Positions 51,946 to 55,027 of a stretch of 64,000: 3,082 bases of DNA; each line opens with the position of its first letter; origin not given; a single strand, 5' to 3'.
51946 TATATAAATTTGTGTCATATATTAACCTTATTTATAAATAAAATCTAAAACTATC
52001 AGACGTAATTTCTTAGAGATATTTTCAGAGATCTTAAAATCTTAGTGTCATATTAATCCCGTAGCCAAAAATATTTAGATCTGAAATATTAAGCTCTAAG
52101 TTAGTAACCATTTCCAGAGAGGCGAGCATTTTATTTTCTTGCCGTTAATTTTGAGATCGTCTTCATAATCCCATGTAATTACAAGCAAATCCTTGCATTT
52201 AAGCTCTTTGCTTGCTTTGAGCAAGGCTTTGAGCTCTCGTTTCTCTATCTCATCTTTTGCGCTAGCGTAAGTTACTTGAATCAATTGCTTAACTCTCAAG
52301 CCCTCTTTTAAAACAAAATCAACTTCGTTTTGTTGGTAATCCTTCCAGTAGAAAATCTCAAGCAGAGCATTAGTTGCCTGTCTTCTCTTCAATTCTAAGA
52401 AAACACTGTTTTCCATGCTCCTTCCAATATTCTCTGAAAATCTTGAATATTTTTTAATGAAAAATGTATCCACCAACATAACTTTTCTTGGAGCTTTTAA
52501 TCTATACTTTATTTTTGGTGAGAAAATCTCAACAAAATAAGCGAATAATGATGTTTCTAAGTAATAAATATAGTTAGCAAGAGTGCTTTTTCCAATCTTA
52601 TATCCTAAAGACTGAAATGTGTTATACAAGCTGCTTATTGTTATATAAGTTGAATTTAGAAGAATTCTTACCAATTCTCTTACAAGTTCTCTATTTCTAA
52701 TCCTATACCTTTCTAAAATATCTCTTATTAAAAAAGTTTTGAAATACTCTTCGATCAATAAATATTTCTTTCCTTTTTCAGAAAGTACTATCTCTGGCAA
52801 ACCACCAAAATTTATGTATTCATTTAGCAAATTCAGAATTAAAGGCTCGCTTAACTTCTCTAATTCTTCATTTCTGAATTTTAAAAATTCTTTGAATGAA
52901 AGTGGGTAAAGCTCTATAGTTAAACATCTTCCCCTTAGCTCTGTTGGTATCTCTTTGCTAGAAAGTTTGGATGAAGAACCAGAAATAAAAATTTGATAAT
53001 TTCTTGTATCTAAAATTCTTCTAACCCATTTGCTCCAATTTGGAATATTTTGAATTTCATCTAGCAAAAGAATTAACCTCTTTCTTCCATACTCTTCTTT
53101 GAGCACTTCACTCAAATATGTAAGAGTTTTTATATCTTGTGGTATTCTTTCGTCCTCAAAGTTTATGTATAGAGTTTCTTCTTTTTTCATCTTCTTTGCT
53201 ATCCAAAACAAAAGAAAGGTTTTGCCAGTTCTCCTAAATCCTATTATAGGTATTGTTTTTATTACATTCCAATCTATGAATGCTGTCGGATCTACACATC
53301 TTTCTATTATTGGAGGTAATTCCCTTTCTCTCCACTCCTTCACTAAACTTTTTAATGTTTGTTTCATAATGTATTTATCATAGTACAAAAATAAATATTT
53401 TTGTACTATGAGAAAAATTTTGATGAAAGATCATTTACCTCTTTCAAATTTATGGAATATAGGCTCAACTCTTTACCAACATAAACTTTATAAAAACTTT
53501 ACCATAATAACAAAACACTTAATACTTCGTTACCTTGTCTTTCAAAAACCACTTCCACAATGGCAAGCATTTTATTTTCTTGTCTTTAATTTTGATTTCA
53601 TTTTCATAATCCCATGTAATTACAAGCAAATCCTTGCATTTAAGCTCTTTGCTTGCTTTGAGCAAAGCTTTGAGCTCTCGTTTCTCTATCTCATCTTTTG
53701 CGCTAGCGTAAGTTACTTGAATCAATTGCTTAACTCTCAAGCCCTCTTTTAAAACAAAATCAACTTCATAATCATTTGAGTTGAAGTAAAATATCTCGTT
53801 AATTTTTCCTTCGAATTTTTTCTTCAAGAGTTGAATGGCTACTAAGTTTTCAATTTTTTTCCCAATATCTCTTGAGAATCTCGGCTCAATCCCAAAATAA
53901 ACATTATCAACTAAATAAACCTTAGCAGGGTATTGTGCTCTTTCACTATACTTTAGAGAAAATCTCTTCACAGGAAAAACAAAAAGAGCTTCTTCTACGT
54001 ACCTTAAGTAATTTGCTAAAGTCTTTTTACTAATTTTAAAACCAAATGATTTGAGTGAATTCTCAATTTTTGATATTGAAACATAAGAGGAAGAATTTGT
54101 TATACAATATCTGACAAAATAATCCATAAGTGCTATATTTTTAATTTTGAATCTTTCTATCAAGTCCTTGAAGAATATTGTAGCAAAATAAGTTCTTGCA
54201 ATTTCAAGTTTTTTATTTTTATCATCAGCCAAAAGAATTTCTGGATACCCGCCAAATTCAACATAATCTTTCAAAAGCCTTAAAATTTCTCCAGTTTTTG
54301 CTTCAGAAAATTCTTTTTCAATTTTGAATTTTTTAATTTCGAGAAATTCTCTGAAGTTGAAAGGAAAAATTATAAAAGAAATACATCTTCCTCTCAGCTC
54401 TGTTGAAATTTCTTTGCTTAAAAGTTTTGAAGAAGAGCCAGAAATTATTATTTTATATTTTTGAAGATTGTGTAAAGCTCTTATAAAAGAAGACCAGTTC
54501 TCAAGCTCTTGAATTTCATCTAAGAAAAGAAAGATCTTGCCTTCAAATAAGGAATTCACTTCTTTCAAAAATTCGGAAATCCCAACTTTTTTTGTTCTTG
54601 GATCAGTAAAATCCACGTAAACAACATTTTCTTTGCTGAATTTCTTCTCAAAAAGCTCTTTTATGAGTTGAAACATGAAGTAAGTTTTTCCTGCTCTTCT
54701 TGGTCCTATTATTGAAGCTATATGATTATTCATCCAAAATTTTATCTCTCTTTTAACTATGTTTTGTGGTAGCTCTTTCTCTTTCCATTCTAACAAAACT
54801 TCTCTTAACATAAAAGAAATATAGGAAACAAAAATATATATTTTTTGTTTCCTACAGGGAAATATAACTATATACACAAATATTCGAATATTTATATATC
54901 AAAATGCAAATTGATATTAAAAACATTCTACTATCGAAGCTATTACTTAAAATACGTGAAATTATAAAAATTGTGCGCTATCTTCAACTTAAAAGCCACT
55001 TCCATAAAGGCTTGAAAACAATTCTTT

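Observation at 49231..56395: Five tandem AAA+/DUF4143-type ATPase paralogs plus a remnant of a sixth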

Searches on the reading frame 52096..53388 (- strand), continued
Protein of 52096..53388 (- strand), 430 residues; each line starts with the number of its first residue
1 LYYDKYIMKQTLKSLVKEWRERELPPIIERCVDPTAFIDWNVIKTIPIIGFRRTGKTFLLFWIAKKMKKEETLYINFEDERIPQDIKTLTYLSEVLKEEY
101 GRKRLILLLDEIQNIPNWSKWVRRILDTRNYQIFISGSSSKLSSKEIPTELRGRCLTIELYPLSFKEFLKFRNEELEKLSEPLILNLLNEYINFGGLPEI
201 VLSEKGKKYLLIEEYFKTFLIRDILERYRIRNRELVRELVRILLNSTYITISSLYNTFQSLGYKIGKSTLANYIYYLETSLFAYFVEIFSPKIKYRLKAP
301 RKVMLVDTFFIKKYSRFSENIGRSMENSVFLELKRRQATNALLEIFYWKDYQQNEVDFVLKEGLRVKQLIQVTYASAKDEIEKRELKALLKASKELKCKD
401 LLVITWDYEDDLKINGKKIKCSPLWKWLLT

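Call 59: search_dna_similar(query=window:52096-53367:-, collection=plasmids, mode=protein, max_evalue=0.00001, max_rows=25, rows=spread)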
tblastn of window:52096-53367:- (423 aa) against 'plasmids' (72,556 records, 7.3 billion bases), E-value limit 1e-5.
Records with a match: 248; places in all: 253; records where one place covers at least 80% of the query: 40.
Best place of each record, by identity: <60% 248.
By first word of the organism name: Acinetobacter 169; Rhizobium 14; Moraxella 9; Enterococcus 7; Bacteroides 6; Lactobacillus 5; Ensifer 5; Methanosphaera 2; Prevotella 2; Listeria 2; and 24 more.
By predicted mobility (MOB-suite, as given by PLSDB): mobilizable 115; non-mobilizable 86; conjugative 47.
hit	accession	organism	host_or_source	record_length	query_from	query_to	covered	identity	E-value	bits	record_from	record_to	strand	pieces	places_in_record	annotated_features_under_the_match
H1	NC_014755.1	Sulfuricurvum kujiense DSM 16994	drain water from underground crude oil ...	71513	1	423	100%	35.6%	2e-51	192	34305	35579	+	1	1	ATP-binding protein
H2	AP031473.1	Moraxella osloensis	Homo sapiens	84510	13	367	84%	28.3%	5e-20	100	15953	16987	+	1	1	ATP-binding protein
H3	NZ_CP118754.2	Methanosphaera sp. ISO3-F5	Ovis aries,Ovine rumen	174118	30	372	81%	28.4%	7e-16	88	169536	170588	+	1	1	ATP-binding protein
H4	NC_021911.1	Rhizobium etli bv. mimosae str. Mim1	Mimosa affinis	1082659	3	366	86%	25.8%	6e-8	63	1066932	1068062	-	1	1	record has no annotation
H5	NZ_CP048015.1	Acinetobacter towneri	pig,single cell,feces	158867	32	358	77%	28.2%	3e-12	76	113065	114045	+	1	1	ATP-binding protein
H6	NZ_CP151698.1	Acinetobacter baumannii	cat,urine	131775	32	358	77%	27.9%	2e-12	77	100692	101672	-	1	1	ATP-binding protein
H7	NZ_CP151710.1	Acinetobacter baumannii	-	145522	32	358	77%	27.9%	2e-12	77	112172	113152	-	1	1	ATP-binding protein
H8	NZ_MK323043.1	Acinetobacter baumannii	-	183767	32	358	77%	27.9%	2e-12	77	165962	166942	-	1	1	ATP-binding protein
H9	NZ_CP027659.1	Acinetobacter pittii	fish,pure culture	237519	32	358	77%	27.9%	2e-12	77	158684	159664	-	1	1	ATP-binding protein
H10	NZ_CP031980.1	Acinetobacter haemolyticus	Homo sapiens,Ulcer by decubitus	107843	32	358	77%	27.9%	2e-12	77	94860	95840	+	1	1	ATP-binding protein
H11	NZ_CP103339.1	Acinetobacter baumannii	Homo sapiens,metagenomic assembly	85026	32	358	77%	27.9%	2e-12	77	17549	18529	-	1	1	ATP-binding protein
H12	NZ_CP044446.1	Acinetobacter indicus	goose,stool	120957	32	358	77%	27.9%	3e-12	77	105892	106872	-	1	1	ATP-binding protein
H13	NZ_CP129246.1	Acinetobacter baumannii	Homo sapiens,urine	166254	32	358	77%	27.9%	3e-12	77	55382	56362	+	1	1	ATP-binding protein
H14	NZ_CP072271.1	Acinetobacter baumannii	Homo sapiens,Respiratory specimen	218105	32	358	77%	27.9%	3e-12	77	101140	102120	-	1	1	ATP-binding protein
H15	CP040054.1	Acinetobacter baumannii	Homo sapiens,blood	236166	32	358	77%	27.9%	3e-12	77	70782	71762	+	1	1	ATP-binding protein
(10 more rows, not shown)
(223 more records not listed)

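Call 60: get_annotated_region(hit=H5, flank=1500)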
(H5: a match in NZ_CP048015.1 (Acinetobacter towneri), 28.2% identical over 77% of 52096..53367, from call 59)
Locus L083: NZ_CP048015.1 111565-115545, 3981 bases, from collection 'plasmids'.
description: Acinetobacter towneri strain 205 plasmid pAT205, complete sequence
organism: Acinetobacter towneri (NCBI taxid 202956)
taxonomy: Bacteria; Pseudomonadota; Gammaproteobacteria; Moraxellales; Moraxellaceae; Acinetobacter; Acinetobacter towneri
host: -; source: pig,single cell,feces; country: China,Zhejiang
typing (MOB-suite, as given by PLSDB): mobilizable; replicon rep_cluster_1656; relaxase MOBP
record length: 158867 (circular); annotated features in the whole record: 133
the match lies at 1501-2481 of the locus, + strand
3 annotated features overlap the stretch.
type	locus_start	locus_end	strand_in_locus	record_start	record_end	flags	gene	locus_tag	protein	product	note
CDS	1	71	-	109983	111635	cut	-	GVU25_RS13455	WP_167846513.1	ShlB/FhaC/HecB family hemolysin secretion/activation protein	GO:0006811 - monoatomic ion transport [Evidence IEA]; GO:0015031 - protein transport [Evidence IEA]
CDS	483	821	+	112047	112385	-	-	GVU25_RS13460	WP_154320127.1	transposase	GO:0006313 - DNA transposition [Evidence IEA]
CDS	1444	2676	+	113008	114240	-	-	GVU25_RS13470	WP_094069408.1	ATP-binding protein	-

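Call 61: get_annotated_region(hit=H3, flank=1500)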
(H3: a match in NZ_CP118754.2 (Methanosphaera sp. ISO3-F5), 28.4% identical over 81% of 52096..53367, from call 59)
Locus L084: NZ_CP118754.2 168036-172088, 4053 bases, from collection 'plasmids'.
description: Methanosphaera sp. ISO3-F5 plasmid pNP174, complete sequence
organism: Methanosphaera sp. ISO3-F5 (NCBI taxid 1452353)
taxonomy: Archaea; Euryarchaeota; Methanobacteria; Methanobacteriales; Methanobacteriaceae; Methanosphaera; Methanosphaera sp. ISO3-F5
host: -; source: Ovis aries,Ovine rumen; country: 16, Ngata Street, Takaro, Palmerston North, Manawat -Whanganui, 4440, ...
typing (MOB-suite, as given by PLSDB): non-mobilizable
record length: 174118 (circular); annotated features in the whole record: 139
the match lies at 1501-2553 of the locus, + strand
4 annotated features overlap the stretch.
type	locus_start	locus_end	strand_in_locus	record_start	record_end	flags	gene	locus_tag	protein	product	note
CDS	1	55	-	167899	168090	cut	-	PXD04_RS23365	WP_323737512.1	hypothetical protein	-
CDS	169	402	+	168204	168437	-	-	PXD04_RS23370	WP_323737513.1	hypothetical protein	-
CDS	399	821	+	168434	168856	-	-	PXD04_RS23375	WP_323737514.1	PIN domain-containing protein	-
CDS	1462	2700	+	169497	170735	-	-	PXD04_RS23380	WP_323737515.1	ATP-binding protein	-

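Call 62: get_annotated_region(hit=H1, flank=1500)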
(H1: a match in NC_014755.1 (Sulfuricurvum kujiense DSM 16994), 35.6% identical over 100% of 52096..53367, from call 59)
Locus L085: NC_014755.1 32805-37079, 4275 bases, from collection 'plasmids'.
description: Sulfuricurvum kujiense DSM 16994 plasmid pSULKU02, complete sequence
organism: Sulfuricurvum kujiense DSM 16994 (NCBI taxid 709032)
taxonomy: Bacteria; Campylobacterota; Epsilonproteobacteria; Campylobacterales; Sulfurimonadaceae; Sulfuricurvum; Sulfuricurvum kujiense; Sulfuricurvum kujiense DSM 16994
host: -; source: drain water from underground crude oil storage cavity; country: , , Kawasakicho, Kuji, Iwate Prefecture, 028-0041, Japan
typing (MOB-suite, as given by PLSDB): non-mobilizable
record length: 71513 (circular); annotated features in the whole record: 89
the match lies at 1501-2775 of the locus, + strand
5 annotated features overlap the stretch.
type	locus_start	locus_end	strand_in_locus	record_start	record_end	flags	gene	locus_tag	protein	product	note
CDS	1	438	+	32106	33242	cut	-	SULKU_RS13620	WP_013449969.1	DUF4172 domain-containing protein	-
CDS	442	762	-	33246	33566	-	-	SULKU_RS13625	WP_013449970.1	hypothetical protein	-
CDS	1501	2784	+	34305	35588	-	-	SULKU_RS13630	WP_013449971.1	ATP-binding protein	-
CDS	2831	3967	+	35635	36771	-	-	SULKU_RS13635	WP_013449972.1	site-specific integrase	GO:0015074 - DNA integration [Evidence IEA]; GO:0006310 - DNA recombination [Evidence IEA]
CDS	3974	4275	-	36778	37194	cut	-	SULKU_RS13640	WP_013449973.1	hypothetical protein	-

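Call 63: get_annotated_region(hit=H2, flank=1500)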
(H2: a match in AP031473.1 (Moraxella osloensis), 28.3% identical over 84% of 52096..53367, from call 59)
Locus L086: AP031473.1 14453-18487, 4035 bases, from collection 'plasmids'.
description: Moraxella osloensis NBRC 115781 plasmid pSKB0120-1 DNA, complete sequence
organism: Moraxella osloensis (NCBI taxid 34062)
taxonomy: Bacteria; Pseudomonadota; Gammaproteobacteria; Moraxellales; Moraxellaceae; Moraxella; Moraxella osloensis
host: -; source: Homo sapiens; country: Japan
typing (MOB-suite, as given by PLSDB): mobilizable; relaxase MOBP
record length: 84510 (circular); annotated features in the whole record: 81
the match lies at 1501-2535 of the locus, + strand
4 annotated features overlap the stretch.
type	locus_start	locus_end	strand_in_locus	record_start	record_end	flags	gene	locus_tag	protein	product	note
CDS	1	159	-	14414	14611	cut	-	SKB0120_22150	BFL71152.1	hypothetical protein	-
CDS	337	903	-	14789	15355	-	-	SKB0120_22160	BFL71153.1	recombinase family protein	-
CDS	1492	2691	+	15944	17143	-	-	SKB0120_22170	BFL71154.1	ATP-binding protein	-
CDS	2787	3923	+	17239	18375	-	-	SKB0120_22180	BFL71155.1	Fic family protein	-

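Call 81: search_protein_families(library=padloc, alignment_id=A6, max_evalue=0.00001)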
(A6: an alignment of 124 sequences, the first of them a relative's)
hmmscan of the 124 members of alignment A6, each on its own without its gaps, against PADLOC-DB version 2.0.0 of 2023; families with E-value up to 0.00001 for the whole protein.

A. member 1, L002:2620-3927:+ (436 aa): 0 families

B. families by the number of members that match (of 124 scanned): 113 families (the first 25 are shown)
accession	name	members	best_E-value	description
PDLC04368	PDC-M05A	4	4.4e-11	-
PDLC04903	PDC-S09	4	2.2e-09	-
PDLC02296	AbiEii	3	2.4e-45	AbiEii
PDLC02241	AbiEi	3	2.5e-26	AbiEi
PDLC02323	AbiEii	3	2.7e-25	AbiEii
PDLC02267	AbiEi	3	3.7e-23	AbiEi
PDLC02304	AbiEii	3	2.4e-18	AbiEii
PDLC04140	mad8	3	3.4e-09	mads_8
PDLC04904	PDC-S09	3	5.1e-08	-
PDLC04902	PDC-S09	3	7.6e-08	-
PDLC04906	PDC-S09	3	3.1e-07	-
PDLC04907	PDC-S09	3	3.1e-07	-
PDLC02273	AbiEi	2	2.5e-83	AbiEi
PDLC02321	AbiEii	2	1.5e-65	AbiEii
PDLC02293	AbiEii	2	6.8e-30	AbiEii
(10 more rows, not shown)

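Call 82: search_protein_families(library=pfam, alignment_id=A6, max_evalue=0.00001)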
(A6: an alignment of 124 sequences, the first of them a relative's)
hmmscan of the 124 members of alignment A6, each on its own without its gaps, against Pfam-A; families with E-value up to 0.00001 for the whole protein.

A. member 1, L002:2620-3927:+ (436 aa): 1 family
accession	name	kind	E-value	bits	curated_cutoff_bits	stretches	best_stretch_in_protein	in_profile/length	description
PF07690.21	MFS_1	-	1.4e-32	113.4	33.4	2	203-377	1-177/347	Major Facilitator Superfamily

B. families by the number of members that match (of 124 scanned): 137 families (the first 25 are shown)
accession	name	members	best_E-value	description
PF05168.19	HEPN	4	1.2e-27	HEPN domain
PF01850.27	PIN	4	4.3e-17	PIN domain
PF18765.7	Polbeta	4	4e-16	Polymerase beta, Nucleotidyltransferase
PF01909.29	NTP_transf_2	4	5.1e-10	Nucleotidyltransferase domain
PF06745.19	ATPase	3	4.5e-62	KaiC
PF08843.17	AbiEii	3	2.5e-28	Nucleotidyl transferase AbiEii toxin, Type IV TA system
PF01926.29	MMR_HSR1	3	7.2e-15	50S ribosome-binding GTPase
PF00710.25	Asparaginase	2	1.8e-61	Asparaginase, N-terminal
PF02934.20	GatB_N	2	4.1e-57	GatB/GatE catalytic domain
PF00587.30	tRNA-synt_2b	2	2.2e-44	tRNA synthetase class II core domain (G, H, P, S and T)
PF00535.33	Glycos_transf_2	2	2.6e-40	Glycosyl transferase family 2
PF13641.12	Glyco_tranf_2_3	2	5.4e-40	Glycosyltransferase like family 2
PF02675.21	AdoMet_dc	2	2.5e-30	S-adenosylmethionine decarboxylase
PF04055.27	Radical_SAM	2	1.5e-29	Radical SAM superfamily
PF13632.12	Glyco_trans_2_3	2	1.1e-27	Glycosyl transferase family group 2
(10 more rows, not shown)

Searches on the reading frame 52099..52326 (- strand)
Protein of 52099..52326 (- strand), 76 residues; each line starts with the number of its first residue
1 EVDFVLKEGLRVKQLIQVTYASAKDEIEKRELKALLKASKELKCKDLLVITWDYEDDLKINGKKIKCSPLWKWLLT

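Call 76: search_protein_representatives(protein=window:52099-52326:-)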
Query: 76 residues. Proteins with E-value up to 0.001 (for the whole library): 1549; up to 1e-10: 319; up to 1e-30: 1. The best 150 are listed.
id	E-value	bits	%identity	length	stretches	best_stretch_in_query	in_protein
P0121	5.4e-31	122.2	81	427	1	1-75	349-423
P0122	4.9e-30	119.2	75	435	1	1-75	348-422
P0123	7.3e-30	118.6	75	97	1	1-75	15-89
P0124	5.3e-28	112.7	77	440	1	1-75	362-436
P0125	6.7e-28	112.4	76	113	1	1-75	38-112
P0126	4.7e-27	109.7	70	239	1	2-75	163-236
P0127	9.9e-27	108.7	69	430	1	1-75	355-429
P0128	2.0e-26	107.7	71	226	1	1-75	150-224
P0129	2.9e-26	107.2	71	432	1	1-75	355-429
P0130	6.6e-26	106.1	79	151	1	1-75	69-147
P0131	1.2e-25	105.3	68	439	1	1-76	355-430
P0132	1.2e-24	102.1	63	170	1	1-75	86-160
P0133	1.7e-24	101.6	74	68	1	11-75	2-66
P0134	2.0e-24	101.3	64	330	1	1-75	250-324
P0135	2.4e-24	101.1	71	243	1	1-75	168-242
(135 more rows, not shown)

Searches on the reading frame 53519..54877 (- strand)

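Call 3: search_protein_families(library=pfam, proteins=[window:53519-54877:-], max_evalue=0.01)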
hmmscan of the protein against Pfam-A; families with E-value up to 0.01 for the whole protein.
window:53519-54877:- (452 aa): 4 families
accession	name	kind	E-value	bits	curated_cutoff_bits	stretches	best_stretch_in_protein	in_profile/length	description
PF13173.12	AAA_14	-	1.7e-35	122.2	27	1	51-179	2-129/129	AAA domain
PF13635.12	DUF4143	-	4.1e-17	62.8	28.1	1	237-388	2-157/160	Domain of unknown function (DUF4143)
PF13401.12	AAA_22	-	0.00074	20.3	27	0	53-108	7-55/130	AAA domain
PF01637.24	ATPase_2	-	0.0039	17.5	33.2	0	50-89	19-55/225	ATPase domain predominantly from Archaea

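Call 4: search_protein_families(library=padloc, proteins=[window:53519-54877:-], max_evalue=0.01)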
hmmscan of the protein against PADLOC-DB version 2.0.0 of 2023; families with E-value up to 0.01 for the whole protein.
window:53519-54877:- (452 aa): 8 families
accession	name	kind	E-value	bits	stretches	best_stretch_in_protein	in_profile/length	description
PDLC04787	PDC-S01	-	9.8e-106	352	1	40-447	16-409/412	-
PDLC04789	PDC-S01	-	6.3e-37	125.5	1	49-383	15-334/375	-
PDLC04791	PDC-S01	-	2.6e-29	100.1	1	49-410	17-368/395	-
PDLC04790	PDC-S01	-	1.6e-27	94.3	1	48-413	24-390/422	-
PDLC04786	PDC-S01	-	1.5e-18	64.8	2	56-229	25-214/439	-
PDLC04792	PDC-S01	-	7.8e-17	59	2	41-215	6-200/452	-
PDLC04788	PDC-S01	-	1.6e-12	45.1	1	58-297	26-273/448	-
PDLC04140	mad8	-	1.9e-05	22.3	1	50-151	26-101/314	mads_8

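Call 5: search_protein_families(library=ncbifam, proteins=[window:53519-54877:-], max_evalue=0.01)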
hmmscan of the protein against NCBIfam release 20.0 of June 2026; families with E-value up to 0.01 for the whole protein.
window:53519-54877:- (452 aa): 0 families
